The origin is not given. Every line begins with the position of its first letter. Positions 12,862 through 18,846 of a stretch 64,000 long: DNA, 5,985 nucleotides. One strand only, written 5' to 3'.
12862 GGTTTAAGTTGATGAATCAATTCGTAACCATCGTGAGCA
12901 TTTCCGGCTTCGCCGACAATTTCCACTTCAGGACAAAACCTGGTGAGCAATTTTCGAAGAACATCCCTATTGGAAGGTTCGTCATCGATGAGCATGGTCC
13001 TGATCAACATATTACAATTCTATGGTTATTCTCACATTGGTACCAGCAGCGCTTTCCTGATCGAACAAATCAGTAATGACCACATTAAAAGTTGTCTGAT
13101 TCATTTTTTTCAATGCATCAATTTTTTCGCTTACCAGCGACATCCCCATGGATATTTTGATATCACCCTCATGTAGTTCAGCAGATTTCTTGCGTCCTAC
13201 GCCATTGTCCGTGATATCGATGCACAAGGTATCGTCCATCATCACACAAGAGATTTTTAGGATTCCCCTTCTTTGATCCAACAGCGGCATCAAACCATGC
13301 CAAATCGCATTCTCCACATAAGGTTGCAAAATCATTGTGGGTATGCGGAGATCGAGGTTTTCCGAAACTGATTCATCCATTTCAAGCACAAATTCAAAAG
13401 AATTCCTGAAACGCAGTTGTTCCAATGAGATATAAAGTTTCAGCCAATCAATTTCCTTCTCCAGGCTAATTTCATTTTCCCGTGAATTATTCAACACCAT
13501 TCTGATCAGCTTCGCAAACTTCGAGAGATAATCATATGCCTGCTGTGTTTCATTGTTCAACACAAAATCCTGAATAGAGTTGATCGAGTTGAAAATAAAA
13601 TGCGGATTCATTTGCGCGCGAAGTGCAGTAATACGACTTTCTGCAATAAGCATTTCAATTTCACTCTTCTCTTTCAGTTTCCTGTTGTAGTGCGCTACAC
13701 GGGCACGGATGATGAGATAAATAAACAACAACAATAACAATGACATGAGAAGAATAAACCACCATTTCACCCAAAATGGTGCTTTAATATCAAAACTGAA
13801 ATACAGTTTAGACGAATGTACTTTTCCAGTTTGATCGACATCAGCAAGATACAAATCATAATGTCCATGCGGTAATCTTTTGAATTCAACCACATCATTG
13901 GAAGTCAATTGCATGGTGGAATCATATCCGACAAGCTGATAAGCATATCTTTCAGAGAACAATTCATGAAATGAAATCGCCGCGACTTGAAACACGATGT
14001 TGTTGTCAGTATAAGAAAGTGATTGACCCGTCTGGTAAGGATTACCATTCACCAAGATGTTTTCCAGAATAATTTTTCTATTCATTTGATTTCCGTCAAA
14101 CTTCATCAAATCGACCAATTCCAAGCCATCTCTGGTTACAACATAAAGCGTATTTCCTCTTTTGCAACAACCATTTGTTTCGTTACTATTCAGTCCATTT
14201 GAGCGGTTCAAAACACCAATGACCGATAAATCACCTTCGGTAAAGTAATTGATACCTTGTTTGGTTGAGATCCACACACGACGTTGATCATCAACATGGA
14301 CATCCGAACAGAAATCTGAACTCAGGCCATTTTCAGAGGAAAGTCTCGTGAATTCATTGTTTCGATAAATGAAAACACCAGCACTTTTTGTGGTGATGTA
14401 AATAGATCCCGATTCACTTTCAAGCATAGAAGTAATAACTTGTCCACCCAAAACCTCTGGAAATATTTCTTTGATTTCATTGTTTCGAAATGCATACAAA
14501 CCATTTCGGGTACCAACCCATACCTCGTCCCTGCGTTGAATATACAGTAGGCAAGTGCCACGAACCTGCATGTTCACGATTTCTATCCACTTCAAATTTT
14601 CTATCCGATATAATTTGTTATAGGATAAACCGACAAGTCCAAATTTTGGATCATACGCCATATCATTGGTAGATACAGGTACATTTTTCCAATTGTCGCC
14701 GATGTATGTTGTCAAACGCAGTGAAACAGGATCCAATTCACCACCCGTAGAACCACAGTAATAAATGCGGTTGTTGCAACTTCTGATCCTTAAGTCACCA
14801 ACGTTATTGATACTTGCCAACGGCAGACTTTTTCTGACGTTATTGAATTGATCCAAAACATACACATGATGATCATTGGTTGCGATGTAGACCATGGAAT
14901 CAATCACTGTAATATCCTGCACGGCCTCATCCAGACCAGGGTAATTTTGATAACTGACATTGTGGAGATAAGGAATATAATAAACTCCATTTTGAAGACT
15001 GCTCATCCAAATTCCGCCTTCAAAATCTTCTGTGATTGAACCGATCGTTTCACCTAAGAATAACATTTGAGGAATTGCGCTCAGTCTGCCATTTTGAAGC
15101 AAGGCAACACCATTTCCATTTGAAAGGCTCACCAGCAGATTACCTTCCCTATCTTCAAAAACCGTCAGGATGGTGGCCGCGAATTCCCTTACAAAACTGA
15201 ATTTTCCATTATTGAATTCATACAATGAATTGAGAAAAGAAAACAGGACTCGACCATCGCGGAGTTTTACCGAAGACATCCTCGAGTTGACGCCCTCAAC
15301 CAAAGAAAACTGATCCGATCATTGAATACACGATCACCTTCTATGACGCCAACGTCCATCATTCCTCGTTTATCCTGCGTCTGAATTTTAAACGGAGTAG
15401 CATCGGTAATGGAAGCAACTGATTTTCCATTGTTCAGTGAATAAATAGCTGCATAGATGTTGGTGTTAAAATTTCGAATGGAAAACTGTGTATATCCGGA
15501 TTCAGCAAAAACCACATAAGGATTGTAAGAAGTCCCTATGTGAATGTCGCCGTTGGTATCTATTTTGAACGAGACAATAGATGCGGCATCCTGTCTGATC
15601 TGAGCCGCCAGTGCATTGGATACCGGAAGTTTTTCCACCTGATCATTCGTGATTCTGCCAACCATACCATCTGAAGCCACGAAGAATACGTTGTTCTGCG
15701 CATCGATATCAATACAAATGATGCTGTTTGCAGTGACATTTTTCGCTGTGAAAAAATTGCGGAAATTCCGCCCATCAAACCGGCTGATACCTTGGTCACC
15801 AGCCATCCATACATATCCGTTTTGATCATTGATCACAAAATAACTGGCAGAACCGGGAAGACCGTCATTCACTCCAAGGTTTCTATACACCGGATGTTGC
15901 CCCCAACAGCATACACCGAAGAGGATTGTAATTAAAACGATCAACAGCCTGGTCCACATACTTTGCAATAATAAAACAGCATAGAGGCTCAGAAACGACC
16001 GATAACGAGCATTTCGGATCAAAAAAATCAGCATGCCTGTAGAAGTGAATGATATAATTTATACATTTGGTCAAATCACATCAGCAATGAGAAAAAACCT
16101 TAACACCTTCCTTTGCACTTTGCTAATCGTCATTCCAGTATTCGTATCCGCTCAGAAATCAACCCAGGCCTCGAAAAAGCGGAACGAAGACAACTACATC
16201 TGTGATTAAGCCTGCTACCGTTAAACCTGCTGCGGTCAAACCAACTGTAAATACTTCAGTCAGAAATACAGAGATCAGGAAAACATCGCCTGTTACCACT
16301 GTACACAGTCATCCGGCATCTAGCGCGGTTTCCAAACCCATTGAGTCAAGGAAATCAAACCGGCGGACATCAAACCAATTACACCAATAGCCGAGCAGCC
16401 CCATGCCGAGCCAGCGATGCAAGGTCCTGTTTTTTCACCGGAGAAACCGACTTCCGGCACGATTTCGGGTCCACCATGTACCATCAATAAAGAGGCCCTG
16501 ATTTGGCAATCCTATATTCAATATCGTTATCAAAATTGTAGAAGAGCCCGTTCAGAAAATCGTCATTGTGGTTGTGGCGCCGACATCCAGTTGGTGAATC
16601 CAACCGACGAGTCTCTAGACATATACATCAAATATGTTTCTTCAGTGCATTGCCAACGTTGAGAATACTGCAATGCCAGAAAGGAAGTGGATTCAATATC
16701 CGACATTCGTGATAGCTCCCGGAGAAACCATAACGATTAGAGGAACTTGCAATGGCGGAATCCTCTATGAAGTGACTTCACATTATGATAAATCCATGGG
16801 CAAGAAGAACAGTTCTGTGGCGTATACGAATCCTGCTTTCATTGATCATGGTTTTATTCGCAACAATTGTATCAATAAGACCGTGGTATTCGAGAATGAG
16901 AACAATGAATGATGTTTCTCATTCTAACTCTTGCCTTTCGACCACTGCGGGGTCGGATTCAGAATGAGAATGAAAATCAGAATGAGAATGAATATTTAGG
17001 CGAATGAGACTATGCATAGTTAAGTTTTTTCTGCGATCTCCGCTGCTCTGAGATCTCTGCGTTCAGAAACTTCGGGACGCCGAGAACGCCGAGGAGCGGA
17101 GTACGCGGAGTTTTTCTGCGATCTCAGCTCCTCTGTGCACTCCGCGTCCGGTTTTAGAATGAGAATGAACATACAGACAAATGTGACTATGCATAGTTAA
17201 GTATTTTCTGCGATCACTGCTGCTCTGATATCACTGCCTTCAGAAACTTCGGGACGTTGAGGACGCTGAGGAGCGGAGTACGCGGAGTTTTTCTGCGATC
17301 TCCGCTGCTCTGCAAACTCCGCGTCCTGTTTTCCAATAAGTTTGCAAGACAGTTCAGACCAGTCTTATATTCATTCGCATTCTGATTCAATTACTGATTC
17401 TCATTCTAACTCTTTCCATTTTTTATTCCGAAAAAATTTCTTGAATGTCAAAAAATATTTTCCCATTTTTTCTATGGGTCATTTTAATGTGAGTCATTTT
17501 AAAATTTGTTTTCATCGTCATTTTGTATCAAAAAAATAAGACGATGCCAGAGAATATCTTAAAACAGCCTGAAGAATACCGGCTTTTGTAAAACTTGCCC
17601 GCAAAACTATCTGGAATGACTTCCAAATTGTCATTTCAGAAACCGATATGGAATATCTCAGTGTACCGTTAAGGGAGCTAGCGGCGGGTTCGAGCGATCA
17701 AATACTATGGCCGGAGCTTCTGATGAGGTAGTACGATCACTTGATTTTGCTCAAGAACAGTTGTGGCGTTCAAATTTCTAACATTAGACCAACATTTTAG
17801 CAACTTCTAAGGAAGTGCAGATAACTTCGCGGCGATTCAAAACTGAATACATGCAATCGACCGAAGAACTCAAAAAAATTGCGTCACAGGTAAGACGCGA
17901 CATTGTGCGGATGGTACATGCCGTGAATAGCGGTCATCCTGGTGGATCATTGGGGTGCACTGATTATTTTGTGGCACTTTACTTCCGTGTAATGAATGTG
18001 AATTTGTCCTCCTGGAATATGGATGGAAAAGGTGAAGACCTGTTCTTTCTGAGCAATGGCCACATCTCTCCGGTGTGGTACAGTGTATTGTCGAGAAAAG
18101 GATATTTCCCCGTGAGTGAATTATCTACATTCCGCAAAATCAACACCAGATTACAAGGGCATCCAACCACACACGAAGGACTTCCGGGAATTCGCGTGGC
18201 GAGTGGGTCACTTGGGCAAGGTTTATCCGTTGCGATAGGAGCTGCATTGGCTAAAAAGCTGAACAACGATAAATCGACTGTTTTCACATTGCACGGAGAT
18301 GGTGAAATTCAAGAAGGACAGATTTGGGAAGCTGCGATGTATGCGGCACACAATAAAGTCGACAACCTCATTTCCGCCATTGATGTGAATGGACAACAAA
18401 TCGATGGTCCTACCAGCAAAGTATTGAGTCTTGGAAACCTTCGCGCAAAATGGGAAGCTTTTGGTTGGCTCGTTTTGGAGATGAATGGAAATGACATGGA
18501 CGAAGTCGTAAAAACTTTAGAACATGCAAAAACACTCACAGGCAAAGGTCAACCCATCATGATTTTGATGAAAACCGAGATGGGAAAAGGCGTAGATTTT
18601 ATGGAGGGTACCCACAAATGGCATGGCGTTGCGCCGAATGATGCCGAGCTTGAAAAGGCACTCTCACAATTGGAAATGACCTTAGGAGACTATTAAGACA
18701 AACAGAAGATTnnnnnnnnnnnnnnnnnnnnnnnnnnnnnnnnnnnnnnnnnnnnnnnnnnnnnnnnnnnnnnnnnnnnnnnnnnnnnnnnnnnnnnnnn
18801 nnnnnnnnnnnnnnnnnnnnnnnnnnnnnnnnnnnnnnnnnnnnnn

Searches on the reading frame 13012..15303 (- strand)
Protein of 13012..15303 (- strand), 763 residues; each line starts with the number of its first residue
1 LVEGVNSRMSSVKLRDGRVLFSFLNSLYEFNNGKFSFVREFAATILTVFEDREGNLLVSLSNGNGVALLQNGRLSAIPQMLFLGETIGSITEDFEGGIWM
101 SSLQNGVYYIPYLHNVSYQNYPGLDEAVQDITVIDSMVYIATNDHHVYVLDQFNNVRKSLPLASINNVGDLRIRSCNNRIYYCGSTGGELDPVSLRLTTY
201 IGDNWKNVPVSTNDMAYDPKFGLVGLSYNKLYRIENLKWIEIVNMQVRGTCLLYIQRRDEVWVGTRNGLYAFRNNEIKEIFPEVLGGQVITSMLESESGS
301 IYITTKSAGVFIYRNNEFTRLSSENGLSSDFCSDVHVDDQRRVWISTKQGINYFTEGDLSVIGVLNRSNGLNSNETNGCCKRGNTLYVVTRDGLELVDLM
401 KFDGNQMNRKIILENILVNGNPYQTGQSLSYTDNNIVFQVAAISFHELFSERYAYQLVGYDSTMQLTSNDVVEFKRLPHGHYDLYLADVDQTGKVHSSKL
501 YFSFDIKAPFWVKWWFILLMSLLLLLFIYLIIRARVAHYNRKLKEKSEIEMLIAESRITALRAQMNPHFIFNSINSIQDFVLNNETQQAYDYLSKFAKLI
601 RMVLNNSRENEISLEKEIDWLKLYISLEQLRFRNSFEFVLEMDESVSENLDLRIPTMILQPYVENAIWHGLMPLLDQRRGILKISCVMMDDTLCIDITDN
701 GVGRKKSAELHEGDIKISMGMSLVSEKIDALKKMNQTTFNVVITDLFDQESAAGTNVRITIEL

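Call 42: search_protein_families(library=pfam, proteins=[window:13012-15303:-], max_evalue=0.001)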
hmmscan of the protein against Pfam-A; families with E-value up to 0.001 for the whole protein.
window:13012-15303:- (763 aa): 2 families
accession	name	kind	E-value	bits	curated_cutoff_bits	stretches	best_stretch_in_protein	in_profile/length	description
PF06580.19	His_kinase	-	2.3e-22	79.5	25.2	1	557-636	2-81/81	Histidine kinase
PF07494.17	Reg_prop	-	4.9e-09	35.7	20.4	0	326-348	1-23/24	Two component regulator propeller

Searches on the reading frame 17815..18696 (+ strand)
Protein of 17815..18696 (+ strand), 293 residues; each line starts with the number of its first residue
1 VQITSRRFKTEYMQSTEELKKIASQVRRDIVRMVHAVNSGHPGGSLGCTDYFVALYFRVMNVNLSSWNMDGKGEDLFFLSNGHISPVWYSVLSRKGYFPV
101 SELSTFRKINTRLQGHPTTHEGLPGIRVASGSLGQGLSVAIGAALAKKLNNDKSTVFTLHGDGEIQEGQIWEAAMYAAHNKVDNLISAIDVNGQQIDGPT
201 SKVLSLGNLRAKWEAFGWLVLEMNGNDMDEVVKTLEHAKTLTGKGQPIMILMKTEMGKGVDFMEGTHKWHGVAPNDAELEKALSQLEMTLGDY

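Call 42: search_protein_families(library=pfam, proteins=[window:17815-18696:+], max_evalue=0.001)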
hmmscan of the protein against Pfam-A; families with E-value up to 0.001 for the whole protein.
window:17815-18696:+ (293 aa): 5 families
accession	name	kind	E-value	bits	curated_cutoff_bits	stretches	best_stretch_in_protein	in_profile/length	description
PF00456.26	Transketolase_N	-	2.7e-46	158.5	22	1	20-286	3-275/334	Transketolase, thiamine diphosphate binding domain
PF13292.11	DXP_synthase_N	-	7.6e-12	45.5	21.2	1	15-196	14-175/274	1-deoxy-D-xylulose-5-phosphate synthase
PF00676.26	E1_dh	-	4.9e-11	42.6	22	1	128-252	98-222/300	Dehydrogenase E1 component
PF09364.15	XFP_N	-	1.2e-05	24.7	23.7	1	123-235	132-244/364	XFP N-terminal domain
PF02775.26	TPP_enzyme_C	-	0.0005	20.3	21.9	0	130-174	27-66/151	Thiamine pyrophosphate enzyme, C-terminal TPP binding domain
